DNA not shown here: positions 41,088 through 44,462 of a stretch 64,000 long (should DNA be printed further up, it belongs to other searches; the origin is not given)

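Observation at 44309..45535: Internally repeated secreted protein translationally coupled to the RND pumps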

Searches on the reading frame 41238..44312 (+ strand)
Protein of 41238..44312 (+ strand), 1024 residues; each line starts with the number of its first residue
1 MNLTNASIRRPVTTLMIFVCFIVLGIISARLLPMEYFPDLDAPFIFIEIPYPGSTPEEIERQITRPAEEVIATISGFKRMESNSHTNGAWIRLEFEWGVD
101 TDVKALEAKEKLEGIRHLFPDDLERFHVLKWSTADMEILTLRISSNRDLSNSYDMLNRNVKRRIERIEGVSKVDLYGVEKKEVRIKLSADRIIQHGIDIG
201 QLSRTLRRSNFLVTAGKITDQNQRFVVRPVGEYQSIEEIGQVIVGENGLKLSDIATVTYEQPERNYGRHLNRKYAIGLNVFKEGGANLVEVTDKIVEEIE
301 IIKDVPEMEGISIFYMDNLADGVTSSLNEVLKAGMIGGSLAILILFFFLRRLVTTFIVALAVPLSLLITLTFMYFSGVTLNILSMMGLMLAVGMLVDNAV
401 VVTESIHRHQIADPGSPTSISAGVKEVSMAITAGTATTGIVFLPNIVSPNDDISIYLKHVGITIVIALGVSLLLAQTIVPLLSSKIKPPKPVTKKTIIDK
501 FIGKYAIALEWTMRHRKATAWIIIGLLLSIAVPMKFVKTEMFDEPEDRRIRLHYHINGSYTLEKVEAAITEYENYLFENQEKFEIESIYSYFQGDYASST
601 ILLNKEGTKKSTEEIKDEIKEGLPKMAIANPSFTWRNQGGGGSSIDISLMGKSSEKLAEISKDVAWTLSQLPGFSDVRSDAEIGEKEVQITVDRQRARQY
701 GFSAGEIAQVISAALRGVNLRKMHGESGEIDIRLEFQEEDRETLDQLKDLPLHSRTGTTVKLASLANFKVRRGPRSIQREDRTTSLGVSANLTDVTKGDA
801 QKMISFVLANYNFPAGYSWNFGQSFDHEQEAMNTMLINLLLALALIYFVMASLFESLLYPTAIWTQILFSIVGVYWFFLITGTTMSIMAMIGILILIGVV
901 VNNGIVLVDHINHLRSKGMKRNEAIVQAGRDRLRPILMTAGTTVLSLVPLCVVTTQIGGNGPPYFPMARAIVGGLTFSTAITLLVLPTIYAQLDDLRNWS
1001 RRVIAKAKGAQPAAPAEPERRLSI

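Call 3: search_protein_families(library=pfam, proteins=[window:41238-44312:+], max_evalue=0.01)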
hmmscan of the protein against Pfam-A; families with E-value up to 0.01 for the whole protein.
window:41238-44312:+ (1024 aa): 3 families
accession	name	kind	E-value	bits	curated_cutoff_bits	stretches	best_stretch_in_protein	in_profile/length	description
PF00873.25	ACR_tran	-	9e-197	656.4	28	1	5-992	3-1019/1021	AcrB/AcrD/AcrF family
PF02355.23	SecD_SecF_C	-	1.7e-09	37.8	20.5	1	829-957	27-156/189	Protein export membrane protein SecD/SecF, C-terminal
PF03176.21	MMPL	-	2.5e-06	27.1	20.5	2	324-482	139-298/333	MMPL family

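Call 4: search_protein_families(library=ncbifam, proteins=[window:41238-44312:+], max_evalue=0.01)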
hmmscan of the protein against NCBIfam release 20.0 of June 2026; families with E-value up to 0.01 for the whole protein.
window:41238-44312:+ (1024 aa): 23 families
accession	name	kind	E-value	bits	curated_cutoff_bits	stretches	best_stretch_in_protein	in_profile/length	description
NF033617.1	RND_permease_2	subfamily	4.1e-174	581.2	1250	1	5-994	2-1008/1009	multidrug efflux RND transporter permease subunit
NF000282.2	RND_permease_1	subfamily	3.9e-119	399.2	1250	1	8-993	5-1027/1029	multidrug efflux RND transporter permease subunit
NF007905.0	PRK10614.1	equivalog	3.4e-114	382.6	1774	1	6-1002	6-1017/1025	multidrug efflux RND transporter permease subunit MdtC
NF007798.0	PRK10503.1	equivalog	1.5e-111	373.7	1584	2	8-530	17-555/1040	MdtB/MuxB family multidrug efflux RND transporter permease subunit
TIGR00915.1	2A0602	subfamily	2.6e-105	353.4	940.35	1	7-994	5-1029/1050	efflux RND transporter permease subunit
TIGR00914.1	2A0601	subfamily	1.7e-96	324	701.45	1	6-993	8-1035/1051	CusA/CzcA family heavy metal efflux RND transporter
NF007133.0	PRK09579.1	equivalog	3.7e-90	302.9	1763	1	1-995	1-1004/1017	multidrug efflux RND transporter permease subunit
NF007131.0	PRK09577.1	equivalog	1.8e-75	254.4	1768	2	8-519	6-528/1045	multidrug efflux RND transporter permease subunit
NF007842.1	PRK10555.1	equivalog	2.6e-67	227.5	1854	1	5-990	3-1023/1036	multidrug efflux RND transporter permease AcrD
NF000037.1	RND_perm_OqxB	exception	3.5e-60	203.9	2200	2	2-500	2-511/1050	multidrug efflux RND transporter permease subunit OqxB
NF011706.2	PRK15127.1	equivalog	1.5e-59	201.9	2150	1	5-991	3-1027/1049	multidrug efflux RND transporter permease subunit AcrB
TIGR00916.1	2A0604s01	subfamily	2.8e-16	59.8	148.6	2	830-956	85-210/231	SecD/SecF family protein translocase subunit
TIGR00921.1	2A067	subfamily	2.1e-14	52.6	351.9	2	809-998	164-351/733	hydrophobe/amphiphile efflux-3 (HAE3) family transporter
NF009583.0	PRK13024.1-3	subfamily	4.9e-14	51.3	721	2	830-999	575-739/755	protein translocase subunit SecDF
TIGR00966.2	transloc_SecF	equivalog_domain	5.2e-07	29.4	160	1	830-990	121-276/279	protein translocase subunit SecF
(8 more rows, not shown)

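Call 45: find_related_loci(query=A4, collection=metagenome_contigs, flank=6000)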
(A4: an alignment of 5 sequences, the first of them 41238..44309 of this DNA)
Query A4 (1024 aa) in metagenome_contigs; peptide patterns used: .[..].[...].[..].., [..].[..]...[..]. (x = any residue, [..] = any of these).
599 stretches matched a pattern (row limit reached: there are more); 47 encode a relative of the query (tblastn E <= 1e-3); 47 distinct loci.
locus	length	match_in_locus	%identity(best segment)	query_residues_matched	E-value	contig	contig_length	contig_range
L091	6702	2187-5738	84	1-1024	0e+0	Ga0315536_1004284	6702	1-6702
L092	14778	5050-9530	74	1-1007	0e+0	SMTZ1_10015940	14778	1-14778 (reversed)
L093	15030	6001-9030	73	1-1008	0e+0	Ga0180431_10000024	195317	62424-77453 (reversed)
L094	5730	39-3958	71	1-1008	0e+0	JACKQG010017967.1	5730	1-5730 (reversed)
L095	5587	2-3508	70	1-1008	0e+0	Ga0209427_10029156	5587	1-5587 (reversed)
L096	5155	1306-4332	70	1-1008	0e+0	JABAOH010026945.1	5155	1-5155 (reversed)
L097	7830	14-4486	67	1-1008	0e+0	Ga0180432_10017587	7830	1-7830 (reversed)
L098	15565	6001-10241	68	1-1008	0e+0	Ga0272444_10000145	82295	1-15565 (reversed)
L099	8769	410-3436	67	1-1008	0e+0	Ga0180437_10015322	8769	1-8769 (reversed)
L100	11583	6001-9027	67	1-1008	0e+0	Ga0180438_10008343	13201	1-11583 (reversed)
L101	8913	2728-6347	69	1-1007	0e+0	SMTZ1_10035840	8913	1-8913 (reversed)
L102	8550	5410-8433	61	1-1007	0e+0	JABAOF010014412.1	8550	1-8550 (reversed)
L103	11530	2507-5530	61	1-1007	0e+0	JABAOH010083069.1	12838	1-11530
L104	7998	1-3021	61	11-1018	0e+0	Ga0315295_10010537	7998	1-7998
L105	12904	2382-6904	61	1-1008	0e+0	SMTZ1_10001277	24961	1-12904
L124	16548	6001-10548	85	1-1024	0e+0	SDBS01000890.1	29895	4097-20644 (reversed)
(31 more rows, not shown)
